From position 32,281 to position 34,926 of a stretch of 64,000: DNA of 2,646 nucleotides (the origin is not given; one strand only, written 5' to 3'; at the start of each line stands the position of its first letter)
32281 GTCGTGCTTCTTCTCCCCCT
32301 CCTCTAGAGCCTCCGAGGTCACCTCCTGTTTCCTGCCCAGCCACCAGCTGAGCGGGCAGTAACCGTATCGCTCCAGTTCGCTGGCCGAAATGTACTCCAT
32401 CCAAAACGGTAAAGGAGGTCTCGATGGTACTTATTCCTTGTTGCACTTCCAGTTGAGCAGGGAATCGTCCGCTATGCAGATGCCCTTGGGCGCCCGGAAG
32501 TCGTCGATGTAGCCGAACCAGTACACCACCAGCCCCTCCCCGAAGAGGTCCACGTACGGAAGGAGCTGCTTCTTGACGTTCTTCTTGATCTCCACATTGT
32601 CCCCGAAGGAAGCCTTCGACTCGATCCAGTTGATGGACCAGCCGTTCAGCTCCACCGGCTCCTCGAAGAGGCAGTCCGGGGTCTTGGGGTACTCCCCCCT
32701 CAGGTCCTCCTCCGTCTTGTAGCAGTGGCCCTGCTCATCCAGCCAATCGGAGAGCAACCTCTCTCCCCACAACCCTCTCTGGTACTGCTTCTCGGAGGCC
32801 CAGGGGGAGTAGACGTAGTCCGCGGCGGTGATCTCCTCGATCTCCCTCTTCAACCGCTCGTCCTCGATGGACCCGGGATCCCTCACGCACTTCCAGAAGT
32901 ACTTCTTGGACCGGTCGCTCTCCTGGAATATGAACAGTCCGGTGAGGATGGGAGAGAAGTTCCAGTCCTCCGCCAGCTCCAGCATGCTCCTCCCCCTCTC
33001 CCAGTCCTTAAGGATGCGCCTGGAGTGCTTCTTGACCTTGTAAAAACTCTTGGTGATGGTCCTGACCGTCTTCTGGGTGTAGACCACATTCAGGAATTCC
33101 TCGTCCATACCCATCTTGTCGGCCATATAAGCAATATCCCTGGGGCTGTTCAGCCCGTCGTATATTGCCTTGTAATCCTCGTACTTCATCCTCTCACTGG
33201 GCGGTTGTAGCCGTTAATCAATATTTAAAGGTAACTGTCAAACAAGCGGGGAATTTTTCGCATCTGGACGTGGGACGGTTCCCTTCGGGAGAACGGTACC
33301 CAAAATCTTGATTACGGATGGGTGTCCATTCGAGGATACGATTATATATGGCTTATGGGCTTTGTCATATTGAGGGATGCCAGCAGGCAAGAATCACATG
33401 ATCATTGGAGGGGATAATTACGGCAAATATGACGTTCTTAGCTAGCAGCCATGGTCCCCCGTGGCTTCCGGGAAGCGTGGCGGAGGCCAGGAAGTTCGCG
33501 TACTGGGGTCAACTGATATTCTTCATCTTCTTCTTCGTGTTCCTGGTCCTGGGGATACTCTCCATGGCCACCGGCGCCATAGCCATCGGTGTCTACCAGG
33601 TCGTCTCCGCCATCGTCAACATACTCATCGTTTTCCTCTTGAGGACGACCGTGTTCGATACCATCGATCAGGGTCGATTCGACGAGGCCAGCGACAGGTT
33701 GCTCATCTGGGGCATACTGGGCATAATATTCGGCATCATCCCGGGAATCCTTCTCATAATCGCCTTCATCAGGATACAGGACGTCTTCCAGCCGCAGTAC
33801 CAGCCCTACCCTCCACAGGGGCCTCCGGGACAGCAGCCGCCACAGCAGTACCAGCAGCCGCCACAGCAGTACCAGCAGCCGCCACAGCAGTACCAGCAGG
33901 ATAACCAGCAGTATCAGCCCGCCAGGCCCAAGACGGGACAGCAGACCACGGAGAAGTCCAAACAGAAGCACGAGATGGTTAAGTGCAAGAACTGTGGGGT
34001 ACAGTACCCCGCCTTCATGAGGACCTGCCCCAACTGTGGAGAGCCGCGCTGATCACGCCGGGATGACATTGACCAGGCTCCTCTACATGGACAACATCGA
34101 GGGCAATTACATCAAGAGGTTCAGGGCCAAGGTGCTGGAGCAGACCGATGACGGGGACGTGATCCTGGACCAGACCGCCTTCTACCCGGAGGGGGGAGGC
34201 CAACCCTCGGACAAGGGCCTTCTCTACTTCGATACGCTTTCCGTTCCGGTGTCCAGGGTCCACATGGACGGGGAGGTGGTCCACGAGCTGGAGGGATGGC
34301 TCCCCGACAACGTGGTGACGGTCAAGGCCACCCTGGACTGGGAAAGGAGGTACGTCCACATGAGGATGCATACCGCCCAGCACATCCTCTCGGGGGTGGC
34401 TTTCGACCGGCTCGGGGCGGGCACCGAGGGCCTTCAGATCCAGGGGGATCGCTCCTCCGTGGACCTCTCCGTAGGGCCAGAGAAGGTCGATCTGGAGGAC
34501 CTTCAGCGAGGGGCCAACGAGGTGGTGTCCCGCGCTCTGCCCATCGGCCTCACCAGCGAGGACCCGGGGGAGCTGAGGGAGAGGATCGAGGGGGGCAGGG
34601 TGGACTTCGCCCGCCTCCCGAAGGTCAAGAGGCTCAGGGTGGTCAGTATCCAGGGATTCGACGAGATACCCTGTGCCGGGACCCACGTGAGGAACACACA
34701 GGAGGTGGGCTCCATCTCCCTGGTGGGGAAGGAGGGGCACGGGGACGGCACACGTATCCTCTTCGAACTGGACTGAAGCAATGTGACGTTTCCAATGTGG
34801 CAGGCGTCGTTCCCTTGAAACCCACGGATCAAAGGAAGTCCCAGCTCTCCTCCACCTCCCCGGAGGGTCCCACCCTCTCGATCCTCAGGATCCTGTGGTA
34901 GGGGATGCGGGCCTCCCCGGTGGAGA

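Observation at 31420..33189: Cas4-like Fe-S nuclease split by a four-helix membrane insertion, in tandem with a TPD (C15orf41/CDIN1-like) nuclease, with no CRISPR context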

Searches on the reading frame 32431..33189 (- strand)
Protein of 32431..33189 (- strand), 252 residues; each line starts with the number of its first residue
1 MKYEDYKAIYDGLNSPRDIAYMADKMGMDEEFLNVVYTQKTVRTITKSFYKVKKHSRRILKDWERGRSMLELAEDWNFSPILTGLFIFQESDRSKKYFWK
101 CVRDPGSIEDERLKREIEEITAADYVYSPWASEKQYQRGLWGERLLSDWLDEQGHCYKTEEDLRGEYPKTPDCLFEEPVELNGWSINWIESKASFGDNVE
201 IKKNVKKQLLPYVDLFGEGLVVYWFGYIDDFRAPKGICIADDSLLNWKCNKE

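Call 3: search_protein_families(library=pfam, proteins=[window:32431-33189:-], max_evalue=1)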
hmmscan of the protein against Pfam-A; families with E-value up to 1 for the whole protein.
window:32431-33189:- (252 aa): 1 family
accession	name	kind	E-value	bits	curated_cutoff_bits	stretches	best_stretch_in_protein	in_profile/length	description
PF14811.11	TPD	-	1.8e-43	148.1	27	1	109-242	1-137/138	Protein of unknown function TPD sequence-motif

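Call 4: search_protein_families(library=ncbifam, proteins=[window:32431-33189:-], max_evalue=1)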
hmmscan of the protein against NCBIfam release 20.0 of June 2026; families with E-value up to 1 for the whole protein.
window:32431-33189:- (252 aa): 0 families

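Call 26: find_homologous_proteins(query=window:32431-33189:-, max_evalue=0.001)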
Query window:32431-33189:- (252 aa): 198 proteins with E <= 0.001 among 479 candidates; the best 120 are listed.
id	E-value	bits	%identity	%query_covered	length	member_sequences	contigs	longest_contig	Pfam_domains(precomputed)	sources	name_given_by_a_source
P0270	2.3e-172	589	100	100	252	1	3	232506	PF14811.12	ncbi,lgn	ncbi:MAG: C15orf41 family protein [Methanomassiliicoccales archaeon]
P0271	1.2e-123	430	71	99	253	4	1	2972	PF14811.12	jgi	jgi:hypothetical protein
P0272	1.2e-121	423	69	98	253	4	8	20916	PF14811.12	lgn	-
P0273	2.9e-121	422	72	99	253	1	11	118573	PF14811.12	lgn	-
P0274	1.2e-119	416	70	98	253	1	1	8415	PF14811.12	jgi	jgi:hypothetical protein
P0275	9.3e-119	414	69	99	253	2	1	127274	PF14811.12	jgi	-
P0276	1.4e-118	413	68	100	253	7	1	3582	PF14811.12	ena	-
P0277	3.4e-117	408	69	100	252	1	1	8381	PF14811.12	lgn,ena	-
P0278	8.4e-117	407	67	100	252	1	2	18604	PF14811.12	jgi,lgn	-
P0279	4.0e-113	395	66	98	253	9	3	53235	PF14811.12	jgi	jgi:mRNA-degrading endonuclease RelE of RelBE toxin-antitoxin system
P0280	1.2e-107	377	60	100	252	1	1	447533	PF14811.12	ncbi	-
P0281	3.4e-106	372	60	100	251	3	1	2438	PF14811.12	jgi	jgi:hypothetical protein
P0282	1.3e-102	361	59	100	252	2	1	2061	PF14811.12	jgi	jgi:hypothetical protein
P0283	5.5e-101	355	60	99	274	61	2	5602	PF14811.12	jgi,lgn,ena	-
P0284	8.8e-101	355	60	99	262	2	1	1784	PF14811.12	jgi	jgi:hypothetical protein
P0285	3.1e-100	353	58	99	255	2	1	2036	PF14811.12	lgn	-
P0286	3.8e-100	353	57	100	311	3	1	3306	PF14811.12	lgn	-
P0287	7.8e-100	351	57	100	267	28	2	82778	PF14811.12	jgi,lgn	jgi:hypothetical protein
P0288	2.9e-99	350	59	100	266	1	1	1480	PF14811.12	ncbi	-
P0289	3.5e-99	349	57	99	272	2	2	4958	PF14811.12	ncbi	-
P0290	3.9e-99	349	58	99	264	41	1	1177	PF14811.12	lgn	-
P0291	1.1e-98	348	57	99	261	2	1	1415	PF14811.12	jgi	-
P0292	6.2e-98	345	57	99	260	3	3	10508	PF14811.12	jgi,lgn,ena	-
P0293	1.1e-97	344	56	100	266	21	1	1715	PF14811.12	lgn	-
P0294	1.6e-97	344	55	99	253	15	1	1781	PF14811.12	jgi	jgi:hypothetical protein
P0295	2.3e-97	343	58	99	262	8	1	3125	PF14811.12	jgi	jgi:hypothetical protein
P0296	2.9e-97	343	57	100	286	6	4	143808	PF14811.12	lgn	-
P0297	1.4e-96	341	55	99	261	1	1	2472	PF14811.12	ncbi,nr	ncbi:MAG TPA: C15orf41 family protein [Methanomassiliicoccales archaeon]|nr:C15orf41 family protein 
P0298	2.4e-96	340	58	100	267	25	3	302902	PF14811.12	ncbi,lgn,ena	-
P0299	2.5e-96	340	57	99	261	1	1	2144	PF14811.12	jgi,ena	-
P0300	3.2e-96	340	55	99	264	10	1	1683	PF14811.12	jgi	-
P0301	4.3e-96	339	56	99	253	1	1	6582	PF14811.12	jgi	-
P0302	4.3e-96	339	57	99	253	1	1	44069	PF14811.12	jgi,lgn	-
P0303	4.3e-96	339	56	99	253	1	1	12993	PF14811.12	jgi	-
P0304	5.5e-96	339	56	99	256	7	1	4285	PF14811.12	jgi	-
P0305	7.6e-96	338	59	99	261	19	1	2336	PF14811.12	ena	-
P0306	1.3e-95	338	56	99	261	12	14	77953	PF14811.12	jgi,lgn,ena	jgi:hypothetical protein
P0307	1.6e-95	337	56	99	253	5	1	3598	PF14811.12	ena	-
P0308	1.8e-95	337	58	100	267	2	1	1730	PF14811.12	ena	-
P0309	5.5e-95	336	57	99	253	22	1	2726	PF14811.12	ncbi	-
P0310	5.7e-95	336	55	100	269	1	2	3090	PF14811.12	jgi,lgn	jgi:hypothetical protein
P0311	6.5e-95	335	55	100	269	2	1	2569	PF14811.12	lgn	-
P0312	9.6e-95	335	55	99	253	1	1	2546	PF14811.12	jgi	jgi:hypothetical protein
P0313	1.6e-94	334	57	99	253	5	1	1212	PF14811.12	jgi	jgi:hypothetical protein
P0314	2.6e-94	333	56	100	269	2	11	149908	PF14811.12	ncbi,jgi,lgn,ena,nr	ncbi:MAG: TPD domain-containing protein [Euryarchaeota archaeon]|nr:TPD domain-containing protein [E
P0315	2.8e-94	333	57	98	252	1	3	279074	PF14811.12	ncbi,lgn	ncbi:MAG: C15orf41 family protein [Methanomassiliicoccales archaeon]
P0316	1.3e-93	331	56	100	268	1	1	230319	PF14811.12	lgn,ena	-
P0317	1.9e-93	331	55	99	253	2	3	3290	PF14811.12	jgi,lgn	jgi:hypothetical protein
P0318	4.9e-93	329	55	99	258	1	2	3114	PF14811.12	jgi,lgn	-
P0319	6.1e-93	329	54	100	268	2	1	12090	PF14811.12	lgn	-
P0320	2.6e-92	327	54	100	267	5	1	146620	PF14811.12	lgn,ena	-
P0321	3.3e-92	326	54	99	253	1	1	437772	PF14811.12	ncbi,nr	ncbi:MAG: C15orf41 family protein [Methanomassiliicoccales archaeon]|nr:C15orf41 family protein [Met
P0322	4.1e-92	326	54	100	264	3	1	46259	PF14811.12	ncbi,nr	ncbi:MAG: TPD domain-containing protein, partial [Euryarchaeota archaeon]|nr:TPD domain-containing p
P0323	2.8e-91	323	54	100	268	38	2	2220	PF14811.12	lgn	-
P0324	2.3e-90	320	54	99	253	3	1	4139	PF14811.12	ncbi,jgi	ncbi:MAG: C15orf41 family protein [Methanomassiliicoccales archaeon]|jgi:hypothetical protein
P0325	4.7e-90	319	52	100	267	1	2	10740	PF14811.12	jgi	jgi:hypothetical protein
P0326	4.2e-89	316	54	100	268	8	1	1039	PF14811.12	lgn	-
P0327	1.7e-88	314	55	97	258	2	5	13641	PF14811.12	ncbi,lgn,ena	-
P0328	1.1e-87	312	55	99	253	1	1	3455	PF14811.12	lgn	-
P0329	1.7e-87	311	54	98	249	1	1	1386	PF14811.12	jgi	jgi:hypothetical protein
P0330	1.1e-86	308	56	97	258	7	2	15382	PF14811.12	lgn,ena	-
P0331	4.0e-86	307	56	98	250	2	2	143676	PF14811.12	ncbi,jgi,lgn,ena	-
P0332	5.5e-86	306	55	98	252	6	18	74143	PF14811.12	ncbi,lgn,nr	ncbi:MAG: hypothetical protein PWQ88_985 [Candidatus Methanomethylophilaceae archaeon]|nr:hypothetic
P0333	2.4e-85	304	53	99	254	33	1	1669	PF14811.12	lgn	-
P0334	7.7e-85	302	52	100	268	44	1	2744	PF14811.12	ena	-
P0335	8.4e-85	302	51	98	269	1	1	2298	PF14811.12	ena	-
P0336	3.3e-84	300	52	96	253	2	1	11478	PF14811.12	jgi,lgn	-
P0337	8.2e-84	299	53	98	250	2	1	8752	PF14811.12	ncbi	-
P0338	3.6e-83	297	54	97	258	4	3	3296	PF14811.12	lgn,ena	-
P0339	6.2e-83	296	52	98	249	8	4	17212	PF14811.12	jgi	jgi:hypothetical protein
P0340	1.1e-82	295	52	95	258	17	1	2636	PF14811.12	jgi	jgi:hypothetical protein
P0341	1.2e-82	295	53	100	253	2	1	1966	PF14811.12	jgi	jgi:hypothetical protein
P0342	1.9e-82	294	50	100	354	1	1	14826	PF14811.12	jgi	-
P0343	3.2e-82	294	52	96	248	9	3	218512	PF14811.12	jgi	jgi:hypothetical protein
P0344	4.3e-82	293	53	100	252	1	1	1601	PF14811.12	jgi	-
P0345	4.6e-82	293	52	97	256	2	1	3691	PF14811.12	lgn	-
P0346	5.0e-82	293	53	97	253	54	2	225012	PF14811.12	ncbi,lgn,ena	-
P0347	6.4e-82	293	53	97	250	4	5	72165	PF14811.12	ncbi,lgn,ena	-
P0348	7.1e-82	293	52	100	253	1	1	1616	PF14811.12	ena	-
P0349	1.1e-81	292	54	97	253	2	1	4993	PF14811.12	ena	-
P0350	1.2e-81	292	52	100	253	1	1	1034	PF14811.12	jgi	-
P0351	1.3e-81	292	51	96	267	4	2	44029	PF14811.12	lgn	-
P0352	1.7e-81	291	51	96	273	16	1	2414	PF14811.12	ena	-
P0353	6.0e-81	290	51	96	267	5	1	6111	PF14811.12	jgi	jgi:hypothetical protein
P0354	6.4e-81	289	51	96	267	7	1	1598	PF14811.12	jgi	jgi:hypothetical protein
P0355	8.4e-81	289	50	95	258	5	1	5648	PF14811.12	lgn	-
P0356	2.2e-80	288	49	97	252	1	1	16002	PF14811.12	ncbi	ncbi:MAG: TPD domain-containing protein [Candidatus Thermoplasmatota archaeon]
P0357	2.4e-80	288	52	96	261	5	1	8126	PF14811.12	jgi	jgi:hypothetical protein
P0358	2.4e-80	288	53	95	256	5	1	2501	PF14811.12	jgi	jgi:hypothetical protein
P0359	2.5e-80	288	51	100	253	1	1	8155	PF14811.12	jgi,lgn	jgi:hypothetical protein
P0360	2.5e-80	288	54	95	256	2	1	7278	PF14811.12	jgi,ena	-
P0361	3.2e-80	287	51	95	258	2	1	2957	PF14811.12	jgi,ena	-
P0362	5.3e-80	286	53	96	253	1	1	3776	PF14811.12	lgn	-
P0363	6.8e-80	286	51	95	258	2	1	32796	PF14811.12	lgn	-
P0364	9.6e-80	286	50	96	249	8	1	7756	PF14811.12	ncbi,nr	ncbi:MAG: hypothetical protein A3K75_02670 [Euryarchaeota archaeon RBG_13_61_15]|nr:MAG: hypothetica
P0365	1.2e-79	285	52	97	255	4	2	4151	PF14811.12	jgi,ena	-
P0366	1.4e-79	285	52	95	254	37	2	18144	PF14811.12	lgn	-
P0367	2.3e-79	284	49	98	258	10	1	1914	PF14811.12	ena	-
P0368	2.7e-79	284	49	98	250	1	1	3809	PF14811.12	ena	-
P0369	3.1e-79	284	51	100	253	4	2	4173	PF14811.12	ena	-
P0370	7.3e-79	283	50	95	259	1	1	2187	PF14811.12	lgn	-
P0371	7.3e-79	283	49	94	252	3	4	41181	PF14811.12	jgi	jgi:hypothetical protein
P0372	7.9e-79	283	48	96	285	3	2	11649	PF14811.12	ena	-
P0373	2.5e-78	281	47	98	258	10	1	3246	PF14811.12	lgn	-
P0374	2.5e-78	281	50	100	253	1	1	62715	PF14811.12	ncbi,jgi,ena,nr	ncbi:MAG: C15orf41 family protein [Methanomassiliicoccaceae archaeon]|nr:C15orf41 family protein [Me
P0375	2.8e-78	281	50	97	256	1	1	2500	PF14811.12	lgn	-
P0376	3.9e-78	280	49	98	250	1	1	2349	PF14811.12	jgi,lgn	jgi:hypothetical protein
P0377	3.9e-78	280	47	100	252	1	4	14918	PF14811.12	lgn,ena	-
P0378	4.9e-78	280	51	97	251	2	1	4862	PF14811.12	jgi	jgi:hypothetical protein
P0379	8.0e-78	279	51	95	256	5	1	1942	PF14811.12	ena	-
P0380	8.6e-78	279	49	96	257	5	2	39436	PF14811.12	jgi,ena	jgi:hypothetical protein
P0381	8.6e-78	279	50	96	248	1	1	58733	PF14811.12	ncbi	ncbi:MAG: C15orf41 family protein [Thermoplasmata archaeon]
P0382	9.3e-78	279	49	95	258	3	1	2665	PF14811.12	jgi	-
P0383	1.2e-77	279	49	95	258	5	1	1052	PF14811.12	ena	-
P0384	1.3e-77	279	48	98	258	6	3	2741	PF14811.12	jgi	-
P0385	1.4e-77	279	49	95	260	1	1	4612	PF14811.12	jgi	-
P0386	1.4e-77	278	49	95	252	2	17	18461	PF14811.12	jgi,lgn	jgi:hypothetical protein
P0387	2.0e-77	278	47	98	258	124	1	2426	PF14811.12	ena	-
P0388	2.0e-77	278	48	100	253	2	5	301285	PF14811.12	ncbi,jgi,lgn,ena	ncbi:MAG TPA: C15orf41 family protein [Thermoplasmata archaeon]|jgi:hypothetical protein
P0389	2.3e-77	278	49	96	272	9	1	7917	PF14811.12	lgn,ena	-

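Call 29: search_solved_structures(query=window:32431-33189:-, max_evalue=10, show_alignments=2)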
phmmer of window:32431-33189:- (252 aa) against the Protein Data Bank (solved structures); distinct sequences matched with E-value up to 10: 7.
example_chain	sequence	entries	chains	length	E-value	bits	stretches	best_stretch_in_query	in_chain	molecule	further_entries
3eaz_A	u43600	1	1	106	0.081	15.3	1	60-127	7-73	Tyrosine-protein kinase CSK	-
3eac_A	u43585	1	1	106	0.21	13.9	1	60-127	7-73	Tyrosine-protein kinase CSK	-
2rsy_A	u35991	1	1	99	0.56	12.5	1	63-127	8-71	Tyrosine-protein kinase CSK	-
2qzb_A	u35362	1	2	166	0.83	11.9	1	218-251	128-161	Uncharacterized protein yfeY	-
1k9a_A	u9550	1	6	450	0.87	11.9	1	52-127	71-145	Carboxyl-terminal Src kinase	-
4nac_A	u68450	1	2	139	1.2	11.4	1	29-67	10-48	Regulation of nuclear pre-mRNA domain-containing protein 1A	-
4jxt_A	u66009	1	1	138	1.2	11.4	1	29-67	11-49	Regulation of nuclear pre-mRNA domain-containing protein 1A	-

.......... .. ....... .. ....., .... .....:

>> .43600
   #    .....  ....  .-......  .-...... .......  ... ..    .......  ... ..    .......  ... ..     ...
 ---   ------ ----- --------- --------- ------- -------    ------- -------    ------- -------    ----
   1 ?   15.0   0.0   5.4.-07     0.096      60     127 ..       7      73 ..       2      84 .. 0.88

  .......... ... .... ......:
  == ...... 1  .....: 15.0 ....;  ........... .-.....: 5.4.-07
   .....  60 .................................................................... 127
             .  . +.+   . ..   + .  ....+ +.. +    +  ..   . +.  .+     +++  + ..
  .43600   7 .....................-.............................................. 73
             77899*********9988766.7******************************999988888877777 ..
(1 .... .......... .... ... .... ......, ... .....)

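Call 53: predict_structure(alignment_id=A4)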
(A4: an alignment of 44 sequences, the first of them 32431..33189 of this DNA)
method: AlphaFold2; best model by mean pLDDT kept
length: 252 residues; sequences in the alignment: 44
mean_pLDDT: 95.3   pTM: 0.87
mean pLDDT of the five models: 95.3, 95.2, 94.8, 94.4, 94.0
residues with pLDDT >= 90: 236; 70-90: 15; 50-70: 1; < 50: 0
segments of 3 or more residues with pLDDT < 50: none
pLDDT, mean of each block of 10 residues (from residue 1): 96 94 95 97 96 98 98 97 98 96 97 98 95 96 97 92 88 95 96 96 93 96 97 94 93 69
secondary structure, 60 per line:
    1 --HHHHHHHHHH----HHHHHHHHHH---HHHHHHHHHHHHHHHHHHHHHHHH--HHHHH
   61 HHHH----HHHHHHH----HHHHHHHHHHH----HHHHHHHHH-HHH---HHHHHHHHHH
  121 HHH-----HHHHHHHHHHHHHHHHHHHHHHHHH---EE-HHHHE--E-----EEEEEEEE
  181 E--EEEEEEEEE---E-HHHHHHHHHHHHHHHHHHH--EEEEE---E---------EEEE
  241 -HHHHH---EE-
elements in order: H3-12 H17-26 H30-53 H56-64 H69-75 H80-90 H95-103 H111-123 H129-153 H160-163 E173-181 E184-192 H198-216 E219-223 E237-240 H242-246

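Call 58: find_related_loci(query=A4, collection=viral_contigs, flank=6000)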
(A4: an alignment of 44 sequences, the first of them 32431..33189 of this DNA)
Query A4 (252 aa) in viral_contigs; peptide patterns used: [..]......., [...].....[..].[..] (x = any residue, [..] = any of these).
75 stretches matched a pattern, but none encodes a relative of the query by tblastn (E <= 1e-3).

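Call 59: fold_search(model_id=the predicted structure, library=pdb)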
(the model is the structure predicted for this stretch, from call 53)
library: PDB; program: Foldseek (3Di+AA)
matches with E <= 10: 143; with E <= 0.001: 0
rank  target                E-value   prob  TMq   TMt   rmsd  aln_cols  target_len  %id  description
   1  1i50_E                8.9e-02  0.54  0.23  0.26   8.8       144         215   12  RNA POLYMERASE II CRYSTAL FORM II AT 2.8 A RESOLUTION (released 2001-04-23)
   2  8u9x_E                1.1e-01  0.60  0.25  0.29   6.7       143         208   15  STRUCTURAL BASIS OF TRANSCRIPTION: RNA POLYMERASE II SUBSTRATE BINDING AND METAL COORDINATION AT 3.0 A OF T834P MUTANT (released 2024-09-18)
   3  1k83_E                1.1e-01  0.47  0.23  0.26   9.0       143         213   13  Crystal Structure of Yeast RNA Polymerase II Complexed with the Inhibitor Alpha Amanitin (released 2002-02-13)
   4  1dzf                  1.7e-01  0.41  0.23  0.27   9.1       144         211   14  RPB5 from S.cerevisiae (released 2000-06-09)
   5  9ja1_E                2.1e-01  0.38  0.23  0.27   8.0       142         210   14  The RNA polymerase II elongation complex from Saccharomyces cerevisiae (released 2024-09-04)
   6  6xre_E                2.7e-01  0.20  0.21  0.24   9.7       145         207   13  Structure of the p53/RNA polymerase II assembly (released 2021-03-24)
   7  1y88                  3.4e-01  0.66  0.28  0.36   4.9       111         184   18  Crystal Structure of Protein of Unknown Function AF1548 (released 2004-12-21)
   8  4c2m_E                3.4e-01  0.28  0.23  0.27   8.8       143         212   12  Structure of RNA polymerase I at 2.8 A resolution (released 2013-10-23)
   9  6hlr_E                3.9e-01  0.28  0.24  0.27   8.9       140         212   14  Yeast RNA polymerase I elongation complex bound to nucleotide analog GMPCPP (core focused) (released 2019-04-03)
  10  6m9g_B                3.9e-01  0.10  0.21  0.20  17.0       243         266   13  BbvCI B2 dimer with Ta6Br14 clusters (released 2018-11-14)
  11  5xog_E                4.1e-01  0.30  0.23  0.26   9.1       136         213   14  RNA Polymerase II elongation complex bound with Spt5 KOW5 and Elf1 (released 2017-08-16)
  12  8b4h_C                4.3e-01  0.06  0.14  0.10  22.5       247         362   12  IstA transposase cleaved donor complex (released 2023-05-03)
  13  9g1x_E                4.6e-01  0.23  0.23  0.27   7.4       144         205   13  Yeast RNA polymerase I elongation complex stalled by an apurinic site, 11-subunit (released 2025-06-18)
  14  9hjo_C                7.1e-01  0.08  0.14  0.16   8.6        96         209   14  FANCM-FAAP24-dsDNA complex (released 2025-06-11)
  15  6swi                  9.0e-01  0.13  0.14  0.25  10.1        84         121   21  The C-terminal domain of AraT, a response regulator from Geobacillus stearothermophilus (released 2020-10-14)
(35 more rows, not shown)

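Call 79: find_related_loci(query=A5, collection=metagenome_contigs, flank=5000)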
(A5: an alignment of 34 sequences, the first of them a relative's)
Query A5 (252 aa) in metagenome_contigs; peptide patterns used: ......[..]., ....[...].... (x = any residue, [..] = any of these).
600 stretches matched a pattern (row limit reached: there are more); 517 encode a relative of the query (tblastn E <= 1e-3); the best 80 are kept; 80 distinct loci.
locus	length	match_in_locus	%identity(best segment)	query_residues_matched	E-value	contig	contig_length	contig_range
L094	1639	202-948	86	1-249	3e-162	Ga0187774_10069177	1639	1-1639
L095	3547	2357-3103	87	1-251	7e-155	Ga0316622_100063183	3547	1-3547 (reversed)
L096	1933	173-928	82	1-252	3e-155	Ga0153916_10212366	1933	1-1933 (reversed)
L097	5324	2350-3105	81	1-252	2e-144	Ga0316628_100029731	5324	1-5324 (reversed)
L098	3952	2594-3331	83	1-246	1e-146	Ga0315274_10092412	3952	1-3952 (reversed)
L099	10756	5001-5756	81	1-252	2e-142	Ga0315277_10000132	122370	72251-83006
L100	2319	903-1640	84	1-246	1e-149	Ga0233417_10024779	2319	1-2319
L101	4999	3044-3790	82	1-249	6e-142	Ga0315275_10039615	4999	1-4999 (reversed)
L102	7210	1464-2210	82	1-249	2e-140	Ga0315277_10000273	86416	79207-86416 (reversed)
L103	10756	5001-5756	79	1-252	8e-140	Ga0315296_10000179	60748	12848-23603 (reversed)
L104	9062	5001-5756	79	1-252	8e-140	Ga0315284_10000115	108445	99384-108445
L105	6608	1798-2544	80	1-249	1e-138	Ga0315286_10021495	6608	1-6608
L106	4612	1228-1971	81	1-250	2e-139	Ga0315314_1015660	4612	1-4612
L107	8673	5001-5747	80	1-249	2e-137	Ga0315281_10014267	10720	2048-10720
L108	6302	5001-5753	78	1-251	1e-136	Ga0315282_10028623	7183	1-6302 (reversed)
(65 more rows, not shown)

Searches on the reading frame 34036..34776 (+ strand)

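Call 46: search_protein_families(library=pfam, proteins=[window:34036-34776:+], max_evalue=0.00001)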
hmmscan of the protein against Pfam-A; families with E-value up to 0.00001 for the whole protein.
window:34036-34776:+ (246 aa): 2 families
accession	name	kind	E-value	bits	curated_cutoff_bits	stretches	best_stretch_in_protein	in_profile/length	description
PF01411.24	tRNA-synt_2c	-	8.2e-10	38.3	30.3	1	29-86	475-532/552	tRNA synthetases class II (A)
PF07973.19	tRNA_SAD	-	1.2e-09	38.4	24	1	200-240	1-41/44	Threonyl and Alanyl tRNA synthetase second additional domain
